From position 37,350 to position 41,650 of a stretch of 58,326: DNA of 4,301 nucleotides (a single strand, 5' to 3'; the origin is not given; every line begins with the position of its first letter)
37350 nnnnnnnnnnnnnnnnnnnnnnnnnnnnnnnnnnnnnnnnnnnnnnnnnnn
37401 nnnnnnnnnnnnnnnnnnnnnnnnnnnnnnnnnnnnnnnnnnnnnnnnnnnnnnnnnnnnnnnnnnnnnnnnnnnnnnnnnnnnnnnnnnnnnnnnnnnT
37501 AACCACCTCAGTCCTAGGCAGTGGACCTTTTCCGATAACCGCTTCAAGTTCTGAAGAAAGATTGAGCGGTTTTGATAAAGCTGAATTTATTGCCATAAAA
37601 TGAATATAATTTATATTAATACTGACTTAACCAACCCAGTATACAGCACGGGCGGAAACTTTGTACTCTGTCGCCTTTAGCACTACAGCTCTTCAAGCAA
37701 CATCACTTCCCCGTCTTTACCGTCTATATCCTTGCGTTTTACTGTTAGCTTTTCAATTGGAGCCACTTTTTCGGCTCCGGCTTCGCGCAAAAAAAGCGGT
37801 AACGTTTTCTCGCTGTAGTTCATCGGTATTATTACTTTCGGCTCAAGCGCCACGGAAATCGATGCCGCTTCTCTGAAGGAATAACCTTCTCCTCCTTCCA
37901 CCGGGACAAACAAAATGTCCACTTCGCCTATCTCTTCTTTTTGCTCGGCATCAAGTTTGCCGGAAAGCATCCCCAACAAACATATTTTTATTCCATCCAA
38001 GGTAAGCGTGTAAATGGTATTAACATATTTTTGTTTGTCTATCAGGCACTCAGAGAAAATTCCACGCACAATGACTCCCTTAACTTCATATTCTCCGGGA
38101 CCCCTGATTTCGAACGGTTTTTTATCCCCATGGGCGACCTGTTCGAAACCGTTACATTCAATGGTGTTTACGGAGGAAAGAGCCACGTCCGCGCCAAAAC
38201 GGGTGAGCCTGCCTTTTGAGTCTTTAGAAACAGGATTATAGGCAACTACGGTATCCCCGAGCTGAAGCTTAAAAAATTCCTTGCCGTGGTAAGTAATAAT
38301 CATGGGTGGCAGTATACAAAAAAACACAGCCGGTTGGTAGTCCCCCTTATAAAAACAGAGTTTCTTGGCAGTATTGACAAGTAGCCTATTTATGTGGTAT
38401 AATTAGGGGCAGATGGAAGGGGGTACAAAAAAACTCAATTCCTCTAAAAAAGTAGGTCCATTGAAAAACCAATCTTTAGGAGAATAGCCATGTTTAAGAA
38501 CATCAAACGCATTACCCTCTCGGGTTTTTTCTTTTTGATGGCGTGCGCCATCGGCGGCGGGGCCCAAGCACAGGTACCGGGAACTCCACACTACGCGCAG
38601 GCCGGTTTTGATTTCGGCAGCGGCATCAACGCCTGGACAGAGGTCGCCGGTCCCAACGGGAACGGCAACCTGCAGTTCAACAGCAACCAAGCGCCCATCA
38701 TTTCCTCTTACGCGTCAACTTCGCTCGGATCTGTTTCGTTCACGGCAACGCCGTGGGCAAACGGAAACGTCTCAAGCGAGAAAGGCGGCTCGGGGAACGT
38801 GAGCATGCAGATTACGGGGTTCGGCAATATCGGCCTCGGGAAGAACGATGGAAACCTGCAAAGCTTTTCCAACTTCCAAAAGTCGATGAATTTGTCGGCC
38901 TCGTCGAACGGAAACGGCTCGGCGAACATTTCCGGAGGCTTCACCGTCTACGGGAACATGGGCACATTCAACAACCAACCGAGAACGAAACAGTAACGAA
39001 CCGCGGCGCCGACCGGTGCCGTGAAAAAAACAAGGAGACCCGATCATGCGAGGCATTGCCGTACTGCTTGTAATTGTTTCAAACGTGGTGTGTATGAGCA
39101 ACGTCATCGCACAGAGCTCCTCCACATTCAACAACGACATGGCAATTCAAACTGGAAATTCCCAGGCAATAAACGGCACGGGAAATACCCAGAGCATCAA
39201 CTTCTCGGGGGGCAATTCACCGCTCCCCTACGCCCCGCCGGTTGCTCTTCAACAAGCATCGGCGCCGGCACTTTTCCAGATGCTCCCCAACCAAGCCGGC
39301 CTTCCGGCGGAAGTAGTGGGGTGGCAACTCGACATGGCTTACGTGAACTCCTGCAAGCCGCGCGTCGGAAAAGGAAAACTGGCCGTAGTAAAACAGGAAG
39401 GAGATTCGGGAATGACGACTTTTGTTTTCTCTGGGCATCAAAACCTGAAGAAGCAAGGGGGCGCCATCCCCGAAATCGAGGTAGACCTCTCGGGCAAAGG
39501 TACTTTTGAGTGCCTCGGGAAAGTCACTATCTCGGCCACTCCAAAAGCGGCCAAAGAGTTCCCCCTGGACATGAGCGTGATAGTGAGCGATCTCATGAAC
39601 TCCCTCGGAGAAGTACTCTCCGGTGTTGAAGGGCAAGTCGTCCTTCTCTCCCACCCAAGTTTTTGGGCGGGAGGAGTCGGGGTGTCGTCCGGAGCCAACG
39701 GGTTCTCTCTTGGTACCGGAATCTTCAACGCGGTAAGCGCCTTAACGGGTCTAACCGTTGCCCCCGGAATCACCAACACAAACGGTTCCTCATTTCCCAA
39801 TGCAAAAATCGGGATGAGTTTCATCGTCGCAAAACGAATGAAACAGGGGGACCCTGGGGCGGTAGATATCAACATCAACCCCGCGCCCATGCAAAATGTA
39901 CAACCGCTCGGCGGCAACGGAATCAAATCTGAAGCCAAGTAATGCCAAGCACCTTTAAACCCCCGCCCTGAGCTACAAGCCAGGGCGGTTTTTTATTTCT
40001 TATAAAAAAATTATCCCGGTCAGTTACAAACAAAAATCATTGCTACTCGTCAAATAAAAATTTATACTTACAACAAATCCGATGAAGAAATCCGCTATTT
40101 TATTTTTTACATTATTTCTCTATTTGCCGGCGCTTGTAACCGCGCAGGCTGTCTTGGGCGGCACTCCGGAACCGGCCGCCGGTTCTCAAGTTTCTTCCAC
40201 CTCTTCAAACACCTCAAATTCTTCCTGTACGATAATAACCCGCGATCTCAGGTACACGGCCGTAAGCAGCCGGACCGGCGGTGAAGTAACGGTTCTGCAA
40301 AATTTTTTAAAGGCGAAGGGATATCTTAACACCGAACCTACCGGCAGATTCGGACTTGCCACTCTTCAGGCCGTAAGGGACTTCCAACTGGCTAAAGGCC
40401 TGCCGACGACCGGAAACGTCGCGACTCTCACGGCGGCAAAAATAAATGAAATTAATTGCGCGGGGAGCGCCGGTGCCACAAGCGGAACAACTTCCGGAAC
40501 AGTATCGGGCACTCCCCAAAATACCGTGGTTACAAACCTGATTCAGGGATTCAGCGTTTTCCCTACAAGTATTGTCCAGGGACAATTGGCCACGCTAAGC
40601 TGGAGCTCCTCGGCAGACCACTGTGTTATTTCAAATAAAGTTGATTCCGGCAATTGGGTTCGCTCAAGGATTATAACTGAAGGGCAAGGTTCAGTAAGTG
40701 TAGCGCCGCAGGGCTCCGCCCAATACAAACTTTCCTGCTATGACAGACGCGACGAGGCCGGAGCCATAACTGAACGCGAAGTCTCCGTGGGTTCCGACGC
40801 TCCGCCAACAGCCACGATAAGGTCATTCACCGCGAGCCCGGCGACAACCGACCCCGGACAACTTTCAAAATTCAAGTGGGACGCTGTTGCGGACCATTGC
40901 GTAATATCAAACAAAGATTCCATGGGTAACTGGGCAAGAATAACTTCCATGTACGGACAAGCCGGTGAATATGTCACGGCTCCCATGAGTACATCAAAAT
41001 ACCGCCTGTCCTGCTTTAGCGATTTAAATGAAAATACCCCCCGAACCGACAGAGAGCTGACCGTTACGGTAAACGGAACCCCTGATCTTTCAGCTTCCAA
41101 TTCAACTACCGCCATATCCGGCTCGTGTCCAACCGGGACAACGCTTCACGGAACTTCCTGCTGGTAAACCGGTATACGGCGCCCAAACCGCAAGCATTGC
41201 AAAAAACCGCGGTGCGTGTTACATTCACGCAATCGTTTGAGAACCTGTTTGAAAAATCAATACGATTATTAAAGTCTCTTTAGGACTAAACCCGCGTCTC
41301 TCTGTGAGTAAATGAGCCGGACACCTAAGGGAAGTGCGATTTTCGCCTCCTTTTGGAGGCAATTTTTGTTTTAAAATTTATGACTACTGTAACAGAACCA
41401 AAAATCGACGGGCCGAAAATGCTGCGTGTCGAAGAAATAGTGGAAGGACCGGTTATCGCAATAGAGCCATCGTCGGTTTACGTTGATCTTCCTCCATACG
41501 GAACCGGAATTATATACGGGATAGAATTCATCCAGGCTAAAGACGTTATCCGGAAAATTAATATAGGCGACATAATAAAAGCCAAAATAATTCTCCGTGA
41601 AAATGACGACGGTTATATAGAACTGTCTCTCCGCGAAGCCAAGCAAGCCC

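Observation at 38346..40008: GC-rich, self-contained two-gene secreted-protein cassette with a near-consensus promoter, flanked by a 10-bp direct repeat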

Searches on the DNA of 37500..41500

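Call 106: search_rna_families(source=window, start=37500, end=41500, threshold=evalue, max_evalue=1)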
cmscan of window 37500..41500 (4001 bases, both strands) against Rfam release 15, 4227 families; matches with E-value up to 1: 0.
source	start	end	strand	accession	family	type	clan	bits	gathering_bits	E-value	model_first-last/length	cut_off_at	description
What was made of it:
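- Tried and rejected: There is no Rfam element in 37500-41500 (call 106).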

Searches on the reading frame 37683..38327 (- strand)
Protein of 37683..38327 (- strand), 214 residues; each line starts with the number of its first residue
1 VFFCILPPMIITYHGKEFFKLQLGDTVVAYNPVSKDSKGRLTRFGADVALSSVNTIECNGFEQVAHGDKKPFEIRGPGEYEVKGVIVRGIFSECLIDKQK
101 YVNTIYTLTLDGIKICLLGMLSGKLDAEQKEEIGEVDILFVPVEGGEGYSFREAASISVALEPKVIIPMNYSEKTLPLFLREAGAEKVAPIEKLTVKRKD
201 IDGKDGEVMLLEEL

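Call 5: search_protein_families(library=pfam, proteins=[window:37683-38327:-], max_evalue=1)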
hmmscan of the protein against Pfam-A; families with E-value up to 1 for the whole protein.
window:37683-38327:- (214 aa): 1 family
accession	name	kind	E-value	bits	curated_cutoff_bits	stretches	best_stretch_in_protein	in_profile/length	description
PF13483.12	Lactamase_B_3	-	5e-21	75.8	24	1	11-169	2-159/160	Beta-lactamase superfamily domain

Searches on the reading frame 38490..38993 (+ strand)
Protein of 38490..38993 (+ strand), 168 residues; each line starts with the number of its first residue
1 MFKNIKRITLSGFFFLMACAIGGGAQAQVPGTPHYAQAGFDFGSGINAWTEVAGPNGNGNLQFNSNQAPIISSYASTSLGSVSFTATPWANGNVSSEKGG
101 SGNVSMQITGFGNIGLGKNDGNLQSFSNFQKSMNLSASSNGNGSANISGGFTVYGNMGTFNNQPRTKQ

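Call 5: search_protein_families(library=pfam, proteins=[window:38490-38993:+], max_evalue=1)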
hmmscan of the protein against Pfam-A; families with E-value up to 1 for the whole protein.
window:38490-38993:+ (168 aa): 0 families

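Call 8: find_homologous_proteins(query=window:38490-38993:+, max_evalue=0.01)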
Query window:38490-38993:+ (168 aa): 1 proteins with E <= 0.01 among 106 candidates.
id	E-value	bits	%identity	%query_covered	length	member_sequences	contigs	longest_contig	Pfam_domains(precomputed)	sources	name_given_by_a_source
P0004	1.4e-101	355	100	100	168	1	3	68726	-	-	-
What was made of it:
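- Tried and rejected: It found only P1 itself (call 8).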

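Call 26: search_protein_families(library=ncbifam, proteins=[window:38490-38993:+], max_evalue=1)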
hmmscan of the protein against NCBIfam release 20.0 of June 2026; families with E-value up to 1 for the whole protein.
window:38490-38993:+ (168 aa): 0 families

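Call 43: find_homologous_proteins(query=A4, max_evalue=0.001)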
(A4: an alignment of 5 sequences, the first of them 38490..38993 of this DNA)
Query A4 (5 sequences) (168 aa, profile of the alignment): 4 proteins with E <= 0.001 among 3638 candidates.
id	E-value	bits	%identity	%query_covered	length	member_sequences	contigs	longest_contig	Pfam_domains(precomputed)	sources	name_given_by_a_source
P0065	3.0e-63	231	39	65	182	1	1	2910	-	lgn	-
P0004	4.6e-49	185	100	100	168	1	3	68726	-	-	-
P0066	2.8e-35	140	25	61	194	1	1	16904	-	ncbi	-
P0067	4.9e-18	84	40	18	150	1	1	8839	-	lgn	-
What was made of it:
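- Tried and rejected: A profile of P1-like proteins returned only its own members (call 43).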

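Call 71: predict_structure(alignment_id=A6)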
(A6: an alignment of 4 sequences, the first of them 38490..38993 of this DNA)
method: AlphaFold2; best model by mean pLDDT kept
length: 168 residues; sequences in the alignment: 4
mean_pLDDT: 41.0   pTM: 0.30
mean pLDDT of the five models: 41.0, 40.5, 39.6, 35.9, 35.6
residues with pLDDT >= 90: 0; 70-90: 0; 50-70: 40; < 50: 128
segments of 3 or more residues with pLDDT < 50: 1-58, 64-69, 72-82, 98-100, 102-134, 155-168
pLDDT, mean of each block of 10 residues (from residue 1): 27 24 26 35 41 44 48 42 52 53 45 33 38 49 54 49 32
secondary structure, 60 per line:
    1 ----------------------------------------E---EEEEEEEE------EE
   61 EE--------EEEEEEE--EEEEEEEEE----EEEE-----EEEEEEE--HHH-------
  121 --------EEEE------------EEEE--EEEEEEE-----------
elements in order: E45-52 E59-62 E71-77 E80-88 E93-96 E102-108 E129-132 E145-148 E151-157
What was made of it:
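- On Functional amyloid (any): The AF2 model of P1 is uninformative (pLDDT 41, call 71).
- Tried and rejected: The AF2 model was too poor to use (pLDDT 41, call 71).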

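Call 73: search_protein_families(library=phrogs, proteins=[window:38490-38993:+, P0065], max_evalue=0.1)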
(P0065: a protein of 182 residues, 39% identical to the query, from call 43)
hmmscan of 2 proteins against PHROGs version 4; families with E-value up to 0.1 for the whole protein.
window:38490-38993:+ (168 aa): 0 families

P0065 (182 aa): 0 families

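Call 74: search_protein_families(library=padloc, proteins=[window:38490-38993:+, P0065], max_evalue=0.1)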
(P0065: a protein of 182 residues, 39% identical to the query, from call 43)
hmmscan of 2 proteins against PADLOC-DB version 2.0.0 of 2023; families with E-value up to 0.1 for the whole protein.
window:38490-38993:+ (168 aa): 0 families

P0065 (182 aa): 0 families

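Call 92: find_encoding_contigs(protein=P0004, flank=6000, max_places=6)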
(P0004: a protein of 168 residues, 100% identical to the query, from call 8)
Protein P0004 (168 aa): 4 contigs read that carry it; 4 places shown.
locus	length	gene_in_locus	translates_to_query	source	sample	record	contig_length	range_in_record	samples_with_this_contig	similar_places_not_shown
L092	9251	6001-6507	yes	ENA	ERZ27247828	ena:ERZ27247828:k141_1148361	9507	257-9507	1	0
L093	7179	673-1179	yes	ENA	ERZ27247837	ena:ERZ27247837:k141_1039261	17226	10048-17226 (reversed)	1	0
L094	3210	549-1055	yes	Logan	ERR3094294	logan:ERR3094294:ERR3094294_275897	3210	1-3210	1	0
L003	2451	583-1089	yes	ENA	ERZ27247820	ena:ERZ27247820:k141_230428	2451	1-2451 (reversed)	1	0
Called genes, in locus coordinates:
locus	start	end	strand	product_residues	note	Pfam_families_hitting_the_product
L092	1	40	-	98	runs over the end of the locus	?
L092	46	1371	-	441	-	PF13416:SBP_bac_8, PF01547:SBP_bac_1 (faint)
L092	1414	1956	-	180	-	PF13489:Methyltransf_23 (weak), PF01209:Ubie_methyltran, PF01728:FtsJ, PF13847:Methyltransf_31, PF08241:Methyltransf_11, PF08242:Methyltransf_12, PF13649:Methyltransf_25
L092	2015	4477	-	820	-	PF00521:DNA_topoisoIV, PF03989:DNA_gyraseA_C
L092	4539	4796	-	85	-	-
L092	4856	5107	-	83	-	PF02201:SWIB, PF26291:SWIB_eIF2D (weak)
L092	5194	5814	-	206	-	PF13483:Lactamase_B_3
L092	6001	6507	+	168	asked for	-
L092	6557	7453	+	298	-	-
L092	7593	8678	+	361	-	PF01471:PG_binding_1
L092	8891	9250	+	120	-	?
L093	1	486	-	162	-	?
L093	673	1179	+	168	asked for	-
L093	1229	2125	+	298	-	-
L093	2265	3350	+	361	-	PF01471:PG_binding_1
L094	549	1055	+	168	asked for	-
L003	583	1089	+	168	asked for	-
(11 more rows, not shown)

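Call 101: search_solved_structures(query=A5, max_evalue=10)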
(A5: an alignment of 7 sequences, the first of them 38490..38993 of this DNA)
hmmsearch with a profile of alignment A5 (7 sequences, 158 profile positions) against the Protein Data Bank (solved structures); distinct sequences matched with E-value up to 10: 4.
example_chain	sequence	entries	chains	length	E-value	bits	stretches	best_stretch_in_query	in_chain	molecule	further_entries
4n8c_H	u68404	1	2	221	0.052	16.8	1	19-71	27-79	Heavy chain of monoclonal antibody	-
9vwz_H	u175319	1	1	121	0.39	13.9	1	19-72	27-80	A16E6 Fab heavy chain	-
2ypv_H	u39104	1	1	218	0.73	13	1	20-76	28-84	FAB 12C1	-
8iwh_M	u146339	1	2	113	3.1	11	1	9-48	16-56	Photosystem II reaction center M protein, plastid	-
